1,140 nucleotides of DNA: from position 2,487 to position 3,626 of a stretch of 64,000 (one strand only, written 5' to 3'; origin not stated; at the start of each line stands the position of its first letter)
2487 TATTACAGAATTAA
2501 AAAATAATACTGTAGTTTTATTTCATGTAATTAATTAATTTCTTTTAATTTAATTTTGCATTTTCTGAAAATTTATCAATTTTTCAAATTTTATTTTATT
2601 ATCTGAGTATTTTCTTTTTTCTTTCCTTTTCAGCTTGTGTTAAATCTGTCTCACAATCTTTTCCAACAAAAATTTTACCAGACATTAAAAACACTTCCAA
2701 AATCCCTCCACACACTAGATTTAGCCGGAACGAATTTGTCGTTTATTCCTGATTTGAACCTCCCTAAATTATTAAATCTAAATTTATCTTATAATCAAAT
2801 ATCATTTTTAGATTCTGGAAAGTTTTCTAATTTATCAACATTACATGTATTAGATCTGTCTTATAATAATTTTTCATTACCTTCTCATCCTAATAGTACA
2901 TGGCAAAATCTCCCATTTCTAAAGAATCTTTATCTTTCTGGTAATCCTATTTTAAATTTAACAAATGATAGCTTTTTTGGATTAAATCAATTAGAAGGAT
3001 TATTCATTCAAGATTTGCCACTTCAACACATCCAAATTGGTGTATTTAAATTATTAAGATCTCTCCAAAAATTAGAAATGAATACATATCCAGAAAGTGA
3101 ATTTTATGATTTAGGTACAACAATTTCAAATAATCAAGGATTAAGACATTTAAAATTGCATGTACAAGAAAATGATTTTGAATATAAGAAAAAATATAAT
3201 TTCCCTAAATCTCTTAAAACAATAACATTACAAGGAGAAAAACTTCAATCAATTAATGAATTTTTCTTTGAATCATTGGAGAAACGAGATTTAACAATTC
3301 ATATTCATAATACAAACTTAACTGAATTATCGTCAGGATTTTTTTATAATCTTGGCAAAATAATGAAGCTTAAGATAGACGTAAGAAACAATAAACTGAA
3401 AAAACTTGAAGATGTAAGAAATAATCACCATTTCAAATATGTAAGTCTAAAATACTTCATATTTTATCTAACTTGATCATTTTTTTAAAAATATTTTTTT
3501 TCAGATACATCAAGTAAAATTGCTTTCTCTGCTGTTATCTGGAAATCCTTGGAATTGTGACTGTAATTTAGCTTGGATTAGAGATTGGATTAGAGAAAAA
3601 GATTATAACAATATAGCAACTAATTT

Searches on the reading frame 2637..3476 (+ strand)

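Call 10: search_protein_families(library=pfam, proteins=[window:2637-3476:+])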
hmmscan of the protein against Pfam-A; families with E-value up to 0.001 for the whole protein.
window:2637-3476:+ (279 aa): 3 families
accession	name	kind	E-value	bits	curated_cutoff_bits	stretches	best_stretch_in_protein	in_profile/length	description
PF13855.12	LRR_8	-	2.8e-17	62.6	27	2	23-79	2-61/61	Leucine rich repeat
PF12799.13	LRR_4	-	6e-08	33.1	27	2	22-59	1-43/44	Leucine Rich repeats (2 copies)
PF00560.39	LRR_1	-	1.7e-05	24.5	20.6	0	69-83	2-18/23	Leucine Rich Repeat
